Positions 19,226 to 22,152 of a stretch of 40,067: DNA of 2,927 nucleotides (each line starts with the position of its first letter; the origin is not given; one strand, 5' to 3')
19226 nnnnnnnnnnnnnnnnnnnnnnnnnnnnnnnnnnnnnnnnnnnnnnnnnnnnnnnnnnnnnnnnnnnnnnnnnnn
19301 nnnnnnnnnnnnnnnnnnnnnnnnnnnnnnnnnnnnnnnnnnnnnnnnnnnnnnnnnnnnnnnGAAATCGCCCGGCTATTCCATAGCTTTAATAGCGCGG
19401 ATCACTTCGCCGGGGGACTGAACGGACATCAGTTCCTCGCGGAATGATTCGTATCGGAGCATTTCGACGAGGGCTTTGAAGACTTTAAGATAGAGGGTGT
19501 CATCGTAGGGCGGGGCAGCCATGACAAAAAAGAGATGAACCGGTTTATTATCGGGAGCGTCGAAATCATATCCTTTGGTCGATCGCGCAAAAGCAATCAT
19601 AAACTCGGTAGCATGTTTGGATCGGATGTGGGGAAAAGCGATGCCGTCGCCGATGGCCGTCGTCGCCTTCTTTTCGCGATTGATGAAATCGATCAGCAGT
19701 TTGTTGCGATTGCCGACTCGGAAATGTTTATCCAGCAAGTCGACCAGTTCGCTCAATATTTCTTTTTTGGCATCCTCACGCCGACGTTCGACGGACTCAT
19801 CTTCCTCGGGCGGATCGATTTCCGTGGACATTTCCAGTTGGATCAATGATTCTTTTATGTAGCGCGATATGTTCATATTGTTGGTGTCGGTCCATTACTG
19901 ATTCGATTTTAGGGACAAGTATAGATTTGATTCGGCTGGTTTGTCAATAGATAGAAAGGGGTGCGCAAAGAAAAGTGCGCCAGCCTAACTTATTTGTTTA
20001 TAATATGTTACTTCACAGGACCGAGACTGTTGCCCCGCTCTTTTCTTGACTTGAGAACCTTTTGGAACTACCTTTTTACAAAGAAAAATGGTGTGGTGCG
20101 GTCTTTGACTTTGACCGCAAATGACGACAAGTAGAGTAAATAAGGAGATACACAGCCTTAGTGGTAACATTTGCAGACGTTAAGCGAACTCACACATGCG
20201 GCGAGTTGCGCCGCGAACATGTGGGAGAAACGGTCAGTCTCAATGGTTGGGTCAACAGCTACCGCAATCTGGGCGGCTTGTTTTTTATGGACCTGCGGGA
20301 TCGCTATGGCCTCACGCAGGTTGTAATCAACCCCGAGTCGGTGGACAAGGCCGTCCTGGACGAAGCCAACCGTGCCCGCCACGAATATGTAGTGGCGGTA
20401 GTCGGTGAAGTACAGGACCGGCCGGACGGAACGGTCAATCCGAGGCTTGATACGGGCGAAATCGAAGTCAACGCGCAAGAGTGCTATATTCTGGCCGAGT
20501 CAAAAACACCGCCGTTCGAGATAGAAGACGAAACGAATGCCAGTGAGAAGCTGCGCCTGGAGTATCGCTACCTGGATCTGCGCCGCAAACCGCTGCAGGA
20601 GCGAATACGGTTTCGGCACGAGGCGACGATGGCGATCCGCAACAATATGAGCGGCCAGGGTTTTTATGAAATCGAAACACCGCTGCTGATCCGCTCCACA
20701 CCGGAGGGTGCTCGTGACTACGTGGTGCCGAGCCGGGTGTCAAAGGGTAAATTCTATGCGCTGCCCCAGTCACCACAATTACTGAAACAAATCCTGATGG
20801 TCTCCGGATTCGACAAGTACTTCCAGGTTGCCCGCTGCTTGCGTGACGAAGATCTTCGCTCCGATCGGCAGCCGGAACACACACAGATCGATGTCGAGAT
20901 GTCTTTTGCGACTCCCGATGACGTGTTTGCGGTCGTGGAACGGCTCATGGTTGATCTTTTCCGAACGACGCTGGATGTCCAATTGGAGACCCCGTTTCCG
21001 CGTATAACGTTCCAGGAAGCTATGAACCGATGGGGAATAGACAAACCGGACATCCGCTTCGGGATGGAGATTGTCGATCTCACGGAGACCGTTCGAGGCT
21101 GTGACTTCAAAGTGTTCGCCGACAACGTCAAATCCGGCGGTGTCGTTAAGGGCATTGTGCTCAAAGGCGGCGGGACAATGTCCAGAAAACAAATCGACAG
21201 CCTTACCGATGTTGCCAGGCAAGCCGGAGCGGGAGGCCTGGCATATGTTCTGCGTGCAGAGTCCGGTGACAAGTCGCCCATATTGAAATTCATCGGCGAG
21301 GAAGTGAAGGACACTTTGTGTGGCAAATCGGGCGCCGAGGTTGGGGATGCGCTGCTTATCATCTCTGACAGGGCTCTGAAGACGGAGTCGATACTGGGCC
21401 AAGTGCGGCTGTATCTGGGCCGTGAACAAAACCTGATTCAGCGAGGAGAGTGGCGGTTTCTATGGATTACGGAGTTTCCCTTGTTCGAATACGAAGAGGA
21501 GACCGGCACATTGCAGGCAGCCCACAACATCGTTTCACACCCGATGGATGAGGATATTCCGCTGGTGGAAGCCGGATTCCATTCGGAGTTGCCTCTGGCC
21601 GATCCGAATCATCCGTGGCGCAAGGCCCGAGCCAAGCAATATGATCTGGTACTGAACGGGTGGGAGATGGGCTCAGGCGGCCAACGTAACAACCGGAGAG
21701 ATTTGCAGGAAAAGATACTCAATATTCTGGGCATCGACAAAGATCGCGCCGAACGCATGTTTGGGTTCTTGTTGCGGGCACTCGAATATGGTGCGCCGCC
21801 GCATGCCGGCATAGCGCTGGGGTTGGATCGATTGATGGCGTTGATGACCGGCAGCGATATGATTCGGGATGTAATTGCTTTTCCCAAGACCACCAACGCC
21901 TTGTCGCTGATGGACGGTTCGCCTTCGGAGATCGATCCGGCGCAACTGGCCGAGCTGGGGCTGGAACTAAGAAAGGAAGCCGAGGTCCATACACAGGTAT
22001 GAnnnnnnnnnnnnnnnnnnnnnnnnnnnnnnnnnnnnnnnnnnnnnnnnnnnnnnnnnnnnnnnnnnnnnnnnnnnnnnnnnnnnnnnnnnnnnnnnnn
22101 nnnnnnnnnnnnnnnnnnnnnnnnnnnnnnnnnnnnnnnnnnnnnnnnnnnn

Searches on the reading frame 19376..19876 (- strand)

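Call 11: search_protein_families(library=pfam, proteins=[window:19376-19876:-], max_evalue=0.00001)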
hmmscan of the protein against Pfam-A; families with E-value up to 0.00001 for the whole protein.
window:19376-19876:- (166 aa): 1 family
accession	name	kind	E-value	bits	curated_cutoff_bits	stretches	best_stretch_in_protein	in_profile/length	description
PF00359.27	PTS_EIIA_2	-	1.6e-29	103.2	27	1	35-163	15-142/144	Phosphoenolpyruvate-dependent sugar phosphotransferase system, EIIA 2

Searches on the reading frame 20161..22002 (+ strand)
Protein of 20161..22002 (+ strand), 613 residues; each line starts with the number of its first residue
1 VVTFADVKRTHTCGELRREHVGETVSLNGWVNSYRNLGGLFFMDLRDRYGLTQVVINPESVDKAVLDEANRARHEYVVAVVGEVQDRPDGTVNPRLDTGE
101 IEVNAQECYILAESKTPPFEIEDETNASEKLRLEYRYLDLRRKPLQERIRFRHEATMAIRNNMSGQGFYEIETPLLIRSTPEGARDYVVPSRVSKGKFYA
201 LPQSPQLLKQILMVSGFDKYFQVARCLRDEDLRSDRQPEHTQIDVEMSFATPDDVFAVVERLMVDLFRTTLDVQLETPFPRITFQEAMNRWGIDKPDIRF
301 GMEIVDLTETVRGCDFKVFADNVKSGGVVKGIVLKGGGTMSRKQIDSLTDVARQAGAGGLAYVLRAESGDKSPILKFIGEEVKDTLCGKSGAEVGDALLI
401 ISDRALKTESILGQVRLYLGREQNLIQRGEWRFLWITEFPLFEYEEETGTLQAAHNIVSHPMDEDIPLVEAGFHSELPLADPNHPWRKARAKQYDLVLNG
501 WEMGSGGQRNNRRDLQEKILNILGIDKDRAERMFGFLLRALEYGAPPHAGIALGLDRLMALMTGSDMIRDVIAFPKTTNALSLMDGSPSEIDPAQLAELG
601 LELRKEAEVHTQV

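Call 11: search_protein_families(library=pfam, proteins=[window:20161-22002:+], max_evalue=0.00001)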
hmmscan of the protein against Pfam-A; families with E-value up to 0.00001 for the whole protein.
window:20161-22002:+ (613 aa): 3 families
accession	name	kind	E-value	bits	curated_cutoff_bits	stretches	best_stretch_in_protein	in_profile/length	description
PF00152.25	tRNA-synt_2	-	3.7e-110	368.2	25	1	129-577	2-307/308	tRNA synthetases class II (D, K and N)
PF02938.19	GAD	-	6.2e-20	71.7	23.4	1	319-407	1-90/95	GAD domain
PF01336.31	tRNA_anti-codon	-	8.4e-15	54.9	27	1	25-111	1-75/75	OB-fold nucleic acid binding domain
